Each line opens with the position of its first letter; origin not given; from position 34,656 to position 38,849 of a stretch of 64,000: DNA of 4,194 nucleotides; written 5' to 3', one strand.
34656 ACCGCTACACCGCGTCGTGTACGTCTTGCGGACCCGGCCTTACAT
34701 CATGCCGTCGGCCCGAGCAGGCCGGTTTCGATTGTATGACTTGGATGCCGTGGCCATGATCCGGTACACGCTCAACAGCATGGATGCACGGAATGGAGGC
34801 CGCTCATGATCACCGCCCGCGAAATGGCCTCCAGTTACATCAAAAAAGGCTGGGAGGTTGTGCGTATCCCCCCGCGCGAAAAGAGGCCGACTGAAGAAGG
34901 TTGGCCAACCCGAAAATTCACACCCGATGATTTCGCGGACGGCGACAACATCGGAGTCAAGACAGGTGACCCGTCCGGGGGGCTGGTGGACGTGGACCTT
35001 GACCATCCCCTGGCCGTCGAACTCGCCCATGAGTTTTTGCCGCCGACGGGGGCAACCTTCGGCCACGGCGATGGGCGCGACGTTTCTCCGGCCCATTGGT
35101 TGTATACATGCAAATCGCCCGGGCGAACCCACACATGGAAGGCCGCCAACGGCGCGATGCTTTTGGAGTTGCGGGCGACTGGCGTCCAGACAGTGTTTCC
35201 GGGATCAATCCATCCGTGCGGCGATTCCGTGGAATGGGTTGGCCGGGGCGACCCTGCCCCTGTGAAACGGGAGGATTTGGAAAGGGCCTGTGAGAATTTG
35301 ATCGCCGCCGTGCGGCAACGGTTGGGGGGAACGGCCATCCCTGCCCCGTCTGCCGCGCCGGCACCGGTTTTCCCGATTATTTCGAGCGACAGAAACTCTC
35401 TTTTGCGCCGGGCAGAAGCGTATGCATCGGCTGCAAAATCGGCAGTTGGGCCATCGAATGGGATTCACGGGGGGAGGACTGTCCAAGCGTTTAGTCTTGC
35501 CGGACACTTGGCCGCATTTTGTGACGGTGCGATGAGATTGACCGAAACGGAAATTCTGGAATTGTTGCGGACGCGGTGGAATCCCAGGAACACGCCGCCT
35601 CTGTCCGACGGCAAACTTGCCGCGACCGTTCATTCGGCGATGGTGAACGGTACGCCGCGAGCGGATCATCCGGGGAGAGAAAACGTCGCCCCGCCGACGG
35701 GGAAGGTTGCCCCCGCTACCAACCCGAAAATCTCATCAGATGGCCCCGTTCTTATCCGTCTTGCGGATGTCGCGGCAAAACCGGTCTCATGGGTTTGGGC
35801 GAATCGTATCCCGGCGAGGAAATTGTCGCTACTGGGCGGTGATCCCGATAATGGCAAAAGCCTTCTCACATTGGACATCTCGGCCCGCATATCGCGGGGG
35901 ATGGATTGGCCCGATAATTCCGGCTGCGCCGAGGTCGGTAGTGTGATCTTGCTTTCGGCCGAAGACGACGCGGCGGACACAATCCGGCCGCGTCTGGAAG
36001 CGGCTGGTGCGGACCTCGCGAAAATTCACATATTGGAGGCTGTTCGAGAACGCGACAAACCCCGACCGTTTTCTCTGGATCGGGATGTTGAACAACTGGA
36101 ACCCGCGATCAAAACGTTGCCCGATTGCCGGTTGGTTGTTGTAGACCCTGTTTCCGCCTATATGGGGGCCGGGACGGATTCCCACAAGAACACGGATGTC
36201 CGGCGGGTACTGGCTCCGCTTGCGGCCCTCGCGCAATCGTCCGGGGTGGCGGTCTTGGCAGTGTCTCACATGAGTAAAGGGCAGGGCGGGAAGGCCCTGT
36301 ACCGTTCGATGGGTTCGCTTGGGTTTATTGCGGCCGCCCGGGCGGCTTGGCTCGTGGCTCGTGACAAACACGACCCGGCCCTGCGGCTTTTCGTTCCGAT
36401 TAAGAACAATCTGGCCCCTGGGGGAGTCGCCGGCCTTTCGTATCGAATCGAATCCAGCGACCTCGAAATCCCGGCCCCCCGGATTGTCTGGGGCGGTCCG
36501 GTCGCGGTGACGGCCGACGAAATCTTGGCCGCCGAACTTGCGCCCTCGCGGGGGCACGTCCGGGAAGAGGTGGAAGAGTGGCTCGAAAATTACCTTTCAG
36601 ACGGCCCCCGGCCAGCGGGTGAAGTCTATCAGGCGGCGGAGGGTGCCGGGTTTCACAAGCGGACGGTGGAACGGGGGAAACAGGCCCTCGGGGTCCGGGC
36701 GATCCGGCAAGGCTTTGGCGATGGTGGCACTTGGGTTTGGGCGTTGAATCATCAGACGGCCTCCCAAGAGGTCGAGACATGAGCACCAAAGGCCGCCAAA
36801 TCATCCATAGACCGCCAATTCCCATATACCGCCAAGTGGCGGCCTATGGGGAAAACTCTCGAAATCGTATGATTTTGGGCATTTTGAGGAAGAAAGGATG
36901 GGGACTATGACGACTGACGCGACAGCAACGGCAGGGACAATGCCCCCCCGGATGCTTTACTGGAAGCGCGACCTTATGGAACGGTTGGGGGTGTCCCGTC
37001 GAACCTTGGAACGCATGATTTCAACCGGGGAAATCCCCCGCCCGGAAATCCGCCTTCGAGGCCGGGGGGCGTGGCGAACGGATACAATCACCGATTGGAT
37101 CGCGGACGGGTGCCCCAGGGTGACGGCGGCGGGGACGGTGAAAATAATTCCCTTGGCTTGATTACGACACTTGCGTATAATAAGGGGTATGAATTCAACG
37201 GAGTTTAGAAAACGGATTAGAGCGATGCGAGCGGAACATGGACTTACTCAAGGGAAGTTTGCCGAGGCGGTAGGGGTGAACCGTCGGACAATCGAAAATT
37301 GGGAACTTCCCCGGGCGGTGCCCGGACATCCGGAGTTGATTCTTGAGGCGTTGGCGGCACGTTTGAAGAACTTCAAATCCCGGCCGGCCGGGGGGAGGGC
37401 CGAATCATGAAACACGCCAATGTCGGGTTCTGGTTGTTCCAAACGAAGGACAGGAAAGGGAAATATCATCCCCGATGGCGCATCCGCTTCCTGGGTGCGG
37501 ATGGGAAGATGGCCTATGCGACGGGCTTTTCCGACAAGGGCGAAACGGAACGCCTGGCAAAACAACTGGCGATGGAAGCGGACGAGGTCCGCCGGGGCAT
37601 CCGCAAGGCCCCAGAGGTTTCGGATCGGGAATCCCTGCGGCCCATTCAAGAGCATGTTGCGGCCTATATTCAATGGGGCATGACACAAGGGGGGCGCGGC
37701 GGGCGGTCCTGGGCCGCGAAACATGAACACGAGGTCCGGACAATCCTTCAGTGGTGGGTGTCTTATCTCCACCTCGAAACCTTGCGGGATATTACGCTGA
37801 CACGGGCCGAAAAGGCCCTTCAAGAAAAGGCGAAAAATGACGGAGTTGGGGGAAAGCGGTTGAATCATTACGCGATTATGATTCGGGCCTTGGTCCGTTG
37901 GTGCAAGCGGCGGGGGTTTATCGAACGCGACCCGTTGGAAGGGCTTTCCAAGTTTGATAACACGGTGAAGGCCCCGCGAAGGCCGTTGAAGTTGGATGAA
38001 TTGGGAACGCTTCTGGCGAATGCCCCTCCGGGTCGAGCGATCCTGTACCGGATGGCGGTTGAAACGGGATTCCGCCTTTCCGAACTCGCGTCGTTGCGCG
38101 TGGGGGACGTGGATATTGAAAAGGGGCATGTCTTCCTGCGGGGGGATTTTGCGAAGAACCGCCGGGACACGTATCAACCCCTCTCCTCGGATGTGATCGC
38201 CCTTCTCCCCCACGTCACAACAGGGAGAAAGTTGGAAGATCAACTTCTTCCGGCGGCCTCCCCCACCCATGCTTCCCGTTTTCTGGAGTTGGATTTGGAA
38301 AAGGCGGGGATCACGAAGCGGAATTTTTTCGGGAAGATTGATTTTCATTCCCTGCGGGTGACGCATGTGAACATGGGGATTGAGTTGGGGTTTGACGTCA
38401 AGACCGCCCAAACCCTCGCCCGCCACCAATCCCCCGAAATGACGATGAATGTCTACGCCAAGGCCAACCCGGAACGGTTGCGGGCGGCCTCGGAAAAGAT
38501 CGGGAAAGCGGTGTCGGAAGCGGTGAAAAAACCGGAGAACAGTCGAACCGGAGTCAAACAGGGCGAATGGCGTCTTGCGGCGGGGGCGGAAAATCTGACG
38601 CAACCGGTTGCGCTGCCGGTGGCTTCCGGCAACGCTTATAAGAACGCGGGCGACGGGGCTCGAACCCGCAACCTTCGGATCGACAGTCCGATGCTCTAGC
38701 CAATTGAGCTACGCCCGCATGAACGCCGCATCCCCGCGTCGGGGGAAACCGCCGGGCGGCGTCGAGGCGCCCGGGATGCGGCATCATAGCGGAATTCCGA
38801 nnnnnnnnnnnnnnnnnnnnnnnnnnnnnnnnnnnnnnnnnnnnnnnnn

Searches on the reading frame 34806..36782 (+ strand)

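Call 18: search_protein_families(library=pfam, proteins=[window:34806-36782:+], max_evalue=0.001)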
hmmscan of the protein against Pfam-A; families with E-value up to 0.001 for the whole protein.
window:34806-36782:+ (658 aa): 3 families
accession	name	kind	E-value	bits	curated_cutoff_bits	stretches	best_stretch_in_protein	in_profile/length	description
PF13481.12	AAA_25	-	2.7e-35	122.2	27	1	316-493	11-194/195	AAA domain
PF09250.16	Prim-Pol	-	4.1e-13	50.5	22.8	1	9-152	2-154/158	Bifunctional DNA primase/polymerase, N-terminal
PF06745.19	ATPase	-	0.00043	20.2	26.6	0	333-496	14-171/231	KaiC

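Call 84: search_protein_families(library=padloc, proteins=[window:34806-36782:+], max_evalue=0.001)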
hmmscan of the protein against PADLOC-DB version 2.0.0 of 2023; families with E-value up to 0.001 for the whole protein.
window:34806-36782:+ (658 aa): 0 families

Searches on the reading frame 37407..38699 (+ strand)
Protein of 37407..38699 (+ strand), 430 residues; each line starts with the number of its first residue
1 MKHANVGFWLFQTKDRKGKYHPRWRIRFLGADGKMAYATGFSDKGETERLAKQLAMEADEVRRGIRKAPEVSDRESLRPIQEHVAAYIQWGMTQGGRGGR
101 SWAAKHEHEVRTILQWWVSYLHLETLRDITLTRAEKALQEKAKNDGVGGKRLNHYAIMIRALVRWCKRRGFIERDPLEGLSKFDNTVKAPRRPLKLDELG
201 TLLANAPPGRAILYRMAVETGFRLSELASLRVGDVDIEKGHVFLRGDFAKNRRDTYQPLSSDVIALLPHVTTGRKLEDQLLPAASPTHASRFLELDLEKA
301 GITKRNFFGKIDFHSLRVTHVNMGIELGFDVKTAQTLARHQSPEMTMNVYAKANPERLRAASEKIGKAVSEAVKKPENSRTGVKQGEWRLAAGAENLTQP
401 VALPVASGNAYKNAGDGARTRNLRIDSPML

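Call 18: search_protein_families(library=pfam, proteins=[window:37407-38699:+], max_evalue=0.001)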
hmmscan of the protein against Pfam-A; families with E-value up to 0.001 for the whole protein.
window:37407-38699:+ (430 aa): 1 family
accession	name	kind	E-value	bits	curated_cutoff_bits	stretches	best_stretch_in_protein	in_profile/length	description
PF00589.27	Phage_integrase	-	1.4e-17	64.4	27.1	1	210-356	24-171/172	Phage integrase family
